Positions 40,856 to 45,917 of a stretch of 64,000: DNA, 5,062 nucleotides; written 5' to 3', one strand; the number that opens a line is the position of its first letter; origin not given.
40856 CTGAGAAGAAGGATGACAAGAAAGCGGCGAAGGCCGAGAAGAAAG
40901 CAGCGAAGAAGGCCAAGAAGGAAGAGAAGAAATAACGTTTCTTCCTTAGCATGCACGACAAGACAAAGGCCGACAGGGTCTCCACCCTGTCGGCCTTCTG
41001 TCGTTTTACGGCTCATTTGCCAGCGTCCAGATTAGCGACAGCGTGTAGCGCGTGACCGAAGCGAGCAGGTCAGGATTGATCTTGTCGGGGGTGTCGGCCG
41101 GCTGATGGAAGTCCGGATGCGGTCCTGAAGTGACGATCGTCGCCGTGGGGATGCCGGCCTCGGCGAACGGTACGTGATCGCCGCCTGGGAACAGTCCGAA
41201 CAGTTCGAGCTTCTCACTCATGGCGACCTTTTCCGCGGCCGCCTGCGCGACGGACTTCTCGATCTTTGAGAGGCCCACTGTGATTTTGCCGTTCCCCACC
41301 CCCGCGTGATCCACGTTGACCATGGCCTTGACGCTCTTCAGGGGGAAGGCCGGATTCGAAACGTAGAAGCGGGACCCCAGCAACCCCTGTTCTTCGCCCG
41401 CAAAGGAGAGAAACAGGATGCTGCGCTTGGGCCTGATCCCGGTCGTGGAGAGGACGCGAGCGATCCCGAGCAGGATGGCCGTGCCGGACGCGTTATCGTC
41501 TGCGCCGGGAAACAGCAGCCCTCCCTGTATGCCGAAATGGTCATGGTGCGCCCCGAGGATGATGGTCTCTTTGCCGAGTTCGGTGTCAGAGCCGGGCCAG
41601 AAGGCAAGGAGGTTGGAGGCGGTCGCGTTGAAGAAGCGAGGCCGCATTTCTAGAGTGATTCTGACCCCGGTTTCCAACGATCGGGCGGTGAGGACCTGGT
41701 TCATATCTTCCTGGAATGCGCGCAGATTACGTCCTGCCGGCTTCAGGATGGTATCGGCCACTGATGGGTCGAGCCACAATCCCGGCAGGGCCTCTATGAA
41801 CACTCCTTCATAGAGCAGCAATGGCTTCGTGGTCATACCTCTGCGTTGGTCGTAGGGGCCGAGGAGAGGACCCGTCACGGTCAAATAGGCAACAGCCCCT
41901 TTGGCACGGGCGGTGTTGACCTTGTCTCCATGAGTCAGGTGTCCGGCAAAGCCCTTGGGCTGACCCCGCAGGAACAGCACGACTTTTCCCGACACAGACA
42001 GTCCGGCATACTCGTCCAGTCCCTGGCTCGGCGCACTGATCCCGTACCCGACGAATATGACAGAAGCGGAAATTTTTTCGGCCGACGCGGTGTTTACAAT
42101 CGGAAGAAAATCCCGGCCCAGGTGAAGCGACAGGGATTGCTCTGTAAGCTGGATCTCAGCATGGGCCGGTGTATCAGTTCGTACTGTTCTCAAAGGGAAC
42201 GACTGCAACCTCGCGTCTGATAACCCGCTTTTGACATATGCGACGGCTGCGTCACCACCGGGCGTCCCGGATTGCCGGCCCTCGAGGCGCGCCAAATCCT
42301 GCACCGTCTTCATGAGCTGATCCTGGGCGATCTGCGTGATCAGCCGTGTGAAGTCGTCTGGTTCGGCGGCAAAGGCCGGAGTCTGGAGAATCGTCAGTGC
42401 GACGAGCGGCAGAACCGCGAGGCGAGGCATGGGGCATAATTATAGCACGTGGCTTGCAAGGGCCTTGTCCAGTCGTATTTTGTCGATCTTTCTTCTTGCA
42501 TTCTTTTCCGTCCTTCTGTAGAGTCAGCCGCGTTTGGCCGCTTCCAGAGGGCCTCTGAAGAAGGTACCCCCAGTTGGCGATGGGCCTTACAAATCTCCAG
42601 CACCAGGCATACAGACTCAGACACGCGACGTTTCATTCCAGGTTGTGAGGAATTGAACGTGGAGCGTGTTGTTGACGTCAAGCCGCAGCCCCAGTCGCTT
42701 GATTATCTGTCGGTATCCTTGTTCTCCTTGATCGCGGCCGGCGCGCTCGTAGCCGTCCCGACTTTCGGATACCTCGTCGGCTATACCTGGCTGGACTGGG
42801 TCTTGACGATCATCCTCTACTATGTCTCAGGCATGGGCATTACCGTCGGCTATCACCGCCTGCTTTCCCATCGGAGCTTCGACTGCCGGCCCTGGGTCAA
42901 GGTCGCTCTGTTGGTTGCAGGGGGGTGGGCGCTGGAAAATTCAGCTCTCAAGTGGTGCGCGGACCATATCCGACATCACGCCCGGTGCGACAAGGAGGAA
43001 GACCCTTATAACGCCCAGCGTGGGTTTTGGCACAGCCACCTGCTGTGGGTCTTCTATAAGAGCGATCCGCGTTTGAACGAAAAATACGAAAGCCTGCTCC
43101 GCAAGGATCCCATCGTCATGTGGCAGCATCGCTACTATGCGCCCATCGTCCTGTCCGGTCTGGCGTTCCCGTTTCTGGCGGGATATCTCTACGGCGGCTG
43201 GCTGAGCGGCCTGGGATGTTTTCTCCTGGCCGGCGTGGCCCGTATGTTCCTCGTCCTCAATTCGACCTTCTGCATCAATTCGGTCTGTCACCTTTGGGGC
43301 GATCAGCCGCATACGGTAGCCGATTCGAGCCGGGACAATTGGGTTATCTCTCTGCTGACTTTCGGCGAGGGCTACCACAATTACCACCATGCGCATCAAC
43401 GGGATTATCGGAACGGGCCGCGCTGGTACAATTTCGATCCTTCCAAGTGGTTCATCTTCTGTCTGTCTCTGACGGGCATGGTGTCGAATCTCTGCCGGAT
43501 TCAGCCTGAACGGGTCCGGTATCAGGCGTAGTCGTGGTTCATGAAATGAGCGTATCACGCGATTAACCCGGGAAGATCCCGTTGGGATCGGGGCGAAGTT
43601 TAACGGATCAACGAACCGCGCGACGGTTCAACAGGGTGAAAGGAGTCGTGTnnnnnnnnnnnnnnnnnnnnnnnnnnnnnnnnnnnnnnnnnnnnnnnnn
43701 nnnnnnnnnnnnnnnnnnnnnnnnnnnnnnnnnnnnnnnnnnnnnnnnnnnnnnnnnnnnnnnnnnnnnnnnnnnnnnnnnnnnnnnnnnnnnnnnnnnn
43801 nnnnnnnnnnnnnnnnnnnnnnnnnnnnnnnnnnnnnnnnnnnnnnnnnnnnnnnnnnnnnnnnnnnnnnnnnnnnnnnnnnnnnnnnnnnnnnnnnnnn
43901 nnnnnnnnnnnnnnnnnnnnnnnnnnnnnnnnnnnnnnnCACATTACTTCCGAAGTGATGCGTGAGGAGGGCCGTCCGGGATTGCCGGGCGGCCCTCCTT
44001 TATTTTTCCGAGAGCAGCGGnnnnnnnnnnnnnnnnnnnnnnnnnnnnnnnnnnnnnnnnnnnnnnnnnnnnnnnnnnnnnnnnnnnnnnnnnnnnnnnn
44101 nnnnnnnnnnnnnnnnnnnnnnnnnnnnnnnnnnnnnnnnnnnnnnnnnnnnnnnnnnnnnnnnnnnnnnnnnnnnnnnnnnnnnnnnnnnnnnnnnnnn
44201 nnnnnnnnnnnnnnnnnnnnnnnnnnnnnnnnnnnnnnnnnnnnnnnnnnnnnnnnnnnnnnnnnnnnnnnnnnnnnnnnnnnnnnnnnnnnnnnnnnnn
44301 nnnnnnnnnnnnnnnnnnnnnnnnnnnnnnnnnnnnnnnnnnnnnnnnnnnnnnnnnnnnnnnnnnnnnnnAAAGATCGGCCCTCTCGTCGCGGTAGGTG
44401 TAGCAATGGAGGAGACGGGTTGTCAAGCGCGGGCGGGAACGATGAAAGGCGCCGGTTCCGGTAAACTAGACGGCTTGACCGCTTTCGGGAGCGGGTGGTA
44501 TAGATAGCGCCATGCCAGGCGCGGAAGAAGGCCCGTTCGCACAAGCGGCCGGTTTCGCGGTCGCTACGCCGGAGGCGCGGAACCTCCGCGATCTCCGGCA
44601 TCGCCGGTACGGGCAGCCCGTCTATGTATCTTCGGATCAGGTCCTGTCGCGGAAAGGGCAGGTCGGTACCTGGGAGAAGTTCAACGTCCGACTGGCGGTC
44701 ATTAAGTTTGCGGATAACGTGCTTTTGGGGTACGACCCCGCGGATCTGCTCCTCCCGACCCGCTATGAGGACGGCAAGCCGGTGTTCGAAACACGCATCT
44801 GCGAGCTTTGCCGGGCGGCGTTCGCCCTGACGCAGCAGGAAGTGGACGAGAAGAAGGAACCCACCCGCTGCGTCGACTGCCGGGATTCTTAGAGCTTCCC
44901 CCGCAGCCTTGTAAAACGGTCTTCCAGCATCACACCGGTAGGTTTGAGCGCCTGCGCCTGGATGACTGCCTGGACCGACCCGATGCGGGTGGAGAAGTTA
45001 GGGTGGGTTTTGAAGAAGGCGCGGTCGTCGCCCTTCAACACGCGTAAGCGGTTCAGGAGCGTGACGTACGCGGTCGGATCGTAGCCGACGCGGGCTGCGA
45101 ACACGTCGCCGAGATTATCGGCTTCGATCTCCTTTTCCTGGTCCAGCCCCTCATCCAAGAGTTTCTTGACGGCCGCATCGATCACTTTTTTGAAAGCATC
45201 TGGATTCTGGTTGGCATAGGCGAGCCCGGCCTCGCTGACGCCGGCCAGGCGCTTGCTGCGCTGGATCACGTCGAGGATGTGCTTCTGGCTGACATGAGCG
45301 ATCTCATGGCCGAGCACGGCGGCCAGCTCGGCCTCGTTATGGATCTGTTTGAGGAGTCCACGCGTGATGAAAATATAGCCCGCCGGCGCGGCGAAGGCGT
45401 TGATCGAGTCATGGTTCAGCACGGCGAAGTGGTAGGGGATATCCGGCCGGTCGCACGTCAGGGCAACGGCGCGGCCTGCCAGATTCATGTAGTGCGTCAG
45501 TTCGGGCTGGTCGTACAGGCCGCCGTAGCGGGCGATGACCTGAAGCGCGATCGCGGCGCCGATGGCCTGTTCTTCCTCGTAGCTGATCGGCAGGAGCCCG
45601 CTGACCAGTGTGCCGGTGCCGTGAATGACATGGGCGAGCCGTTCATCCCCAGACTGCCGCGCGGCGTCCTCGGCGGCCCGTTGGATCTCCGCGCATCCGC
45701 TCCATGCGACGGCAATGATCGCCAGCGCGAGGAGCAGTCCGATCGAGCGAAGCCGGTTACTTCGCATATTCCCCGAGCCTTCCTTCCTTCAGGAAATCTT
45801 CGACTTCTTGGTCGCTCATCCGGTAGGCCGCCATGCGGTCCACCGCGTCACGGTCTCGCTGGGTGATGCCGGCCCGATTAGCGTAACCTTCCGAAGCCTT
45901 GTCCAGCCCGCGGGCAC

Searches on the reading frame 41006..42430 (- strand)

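Call 30: search_protein_families(library=ncbifam, proteins=[window:41006-42430:-], max_evalue=0.001)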
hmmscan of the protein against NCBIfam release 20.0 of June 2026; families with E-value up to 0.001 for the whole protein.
window:41006-42430:- (474 aa): 3 families
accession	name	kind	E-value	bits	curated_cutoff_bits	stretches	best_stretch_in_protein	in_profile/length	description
NF045908.1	AminopepLapALeg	equivalog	2.1e-15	56.5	600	1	287-471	204-394/396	aminopeptidase LapA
NF007568.0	PRK10199.1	equivalog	1.5e-05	24.4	298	1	302-359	133-188/346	aminopeptidase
NF005913.0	PRK07906.1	subfamily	0.0007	18.3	382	0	309-360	118-170/442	hypothetical protein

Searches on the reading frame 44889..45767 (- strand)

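Call 56: search_protein_families(library=pfam, proteins=[window:44889-45767:-], max_evalue=0.00001)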
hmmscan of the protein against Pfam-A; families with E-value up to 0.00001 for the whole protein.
window:44889-45767:- (292 aa): 1 family
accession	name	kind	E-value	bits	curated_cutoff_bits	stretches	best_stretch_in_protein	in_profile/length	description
PF01435.24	Peptidase_M48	-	9.3e-30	104.3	20.3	1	99-267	12-184/186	Peptidase family M48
